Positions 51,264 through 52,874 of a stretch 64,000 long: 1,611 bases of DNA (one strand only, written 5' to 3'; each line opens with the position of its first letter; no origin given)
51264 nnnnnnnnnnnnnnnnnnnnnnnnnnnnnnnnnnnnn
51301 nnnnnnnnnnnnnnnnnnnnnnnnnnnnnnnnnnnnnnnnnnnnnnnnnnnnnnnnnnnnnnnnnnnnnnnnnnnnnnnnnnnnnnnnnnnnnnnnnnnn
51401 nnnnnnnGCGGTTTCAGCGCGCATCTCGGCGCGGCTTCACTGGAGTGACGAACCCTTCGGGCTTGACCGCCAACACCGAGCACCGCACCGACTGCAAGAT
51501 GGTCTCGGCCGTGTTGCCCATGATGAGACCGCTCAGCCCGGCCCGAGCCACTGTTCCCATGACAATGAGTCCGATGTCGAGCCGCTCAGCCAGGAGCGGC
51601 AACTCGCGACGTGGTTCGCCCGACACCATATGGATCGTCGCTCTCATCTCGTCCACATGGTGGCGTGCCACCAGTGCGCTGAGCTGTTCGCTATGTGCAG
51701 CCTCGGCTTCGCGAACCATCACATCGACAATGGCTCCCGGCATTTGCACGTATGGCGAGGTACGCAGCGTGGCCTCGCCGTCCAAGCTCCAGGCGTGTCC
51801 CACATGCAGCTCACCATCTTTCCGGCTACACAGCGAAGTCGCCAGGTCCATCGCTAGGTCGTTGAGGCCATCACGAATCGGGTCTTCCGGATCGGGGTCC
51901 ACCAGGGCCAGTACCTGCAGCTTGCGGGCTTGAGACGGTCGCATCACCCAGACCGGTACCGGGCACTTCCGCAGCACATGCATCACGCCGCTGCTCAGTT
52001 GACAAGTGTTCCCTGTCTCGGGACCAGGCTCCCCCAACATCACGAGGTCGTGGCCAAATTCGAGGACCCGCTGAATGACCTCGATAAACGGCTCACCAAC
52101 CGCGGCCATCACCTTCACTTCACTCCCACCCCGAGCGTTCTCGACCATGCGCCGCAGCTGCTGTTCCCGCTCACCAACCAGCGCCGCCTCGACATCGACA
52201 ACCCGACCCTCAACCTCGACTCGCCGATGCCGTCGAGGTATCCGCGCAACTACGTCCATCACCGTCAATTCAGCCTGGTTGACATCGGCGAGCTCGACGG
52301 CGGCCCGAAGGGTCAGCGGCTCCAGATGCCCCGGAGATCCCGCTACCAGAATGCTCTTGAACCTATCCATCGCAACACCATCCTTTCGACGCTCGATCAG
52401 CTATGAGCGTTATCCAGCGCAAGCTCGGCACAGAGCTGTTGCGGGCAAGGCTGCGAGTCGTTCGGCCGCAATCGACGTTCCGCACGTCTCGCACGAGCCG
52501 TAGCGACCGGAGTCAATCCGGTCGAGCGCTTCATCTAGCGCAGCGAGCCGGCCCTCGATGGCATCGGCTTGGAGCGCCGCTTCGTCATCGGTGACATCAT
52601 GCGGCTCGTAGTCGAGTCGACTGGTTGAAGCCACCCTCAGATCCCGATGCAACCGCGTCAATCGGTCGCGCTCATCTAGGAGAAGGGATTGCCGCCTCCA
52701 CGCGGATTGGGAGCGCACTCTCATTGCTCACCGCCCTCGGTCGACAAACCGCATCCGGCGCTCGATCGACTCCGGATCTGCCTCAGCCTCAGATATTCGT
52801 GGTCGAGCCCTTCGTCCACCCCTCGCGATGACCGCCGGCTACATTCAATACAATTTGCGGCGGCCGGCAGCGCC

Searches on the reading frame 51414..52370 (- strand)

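Call 29: search_protein_families(library=pfam, proteins=[window:51414-52370:-], max_evalue=0.00001)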
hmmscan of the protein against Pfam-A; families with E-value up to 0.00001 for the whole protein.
window:51414-52370:- (318 aa): 1 family
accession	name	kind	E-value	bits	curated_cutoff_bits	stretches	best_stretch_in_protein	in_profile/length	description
PF00582.32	Usp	-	1.5e-25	90.8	24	2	173-303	18-141/141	Universal stress protein family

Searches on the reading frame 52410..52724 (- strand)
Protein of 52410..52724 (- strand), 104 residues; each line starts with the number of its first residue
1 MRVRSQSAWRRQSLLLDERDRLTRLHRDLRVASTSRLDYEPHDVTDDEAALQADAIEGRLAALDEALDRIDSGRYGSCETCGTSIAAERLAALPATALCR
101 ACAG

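Call 29: search_protein_families(library=pfam, proteins=[window:52410-52724:-], max_evalue=0.00001)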
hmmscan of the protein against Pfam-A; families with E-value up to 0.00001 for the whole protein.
window:52410-52724:- (104 aa): 1 family
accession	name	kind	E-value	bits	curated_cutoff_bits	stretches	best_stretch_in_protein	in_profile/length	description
PF01258.23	zf-dskA_traR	-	3.9e-10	40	24.9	1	73-103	1-31/36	Prokaryotic dksA/traR C4-type zinc finger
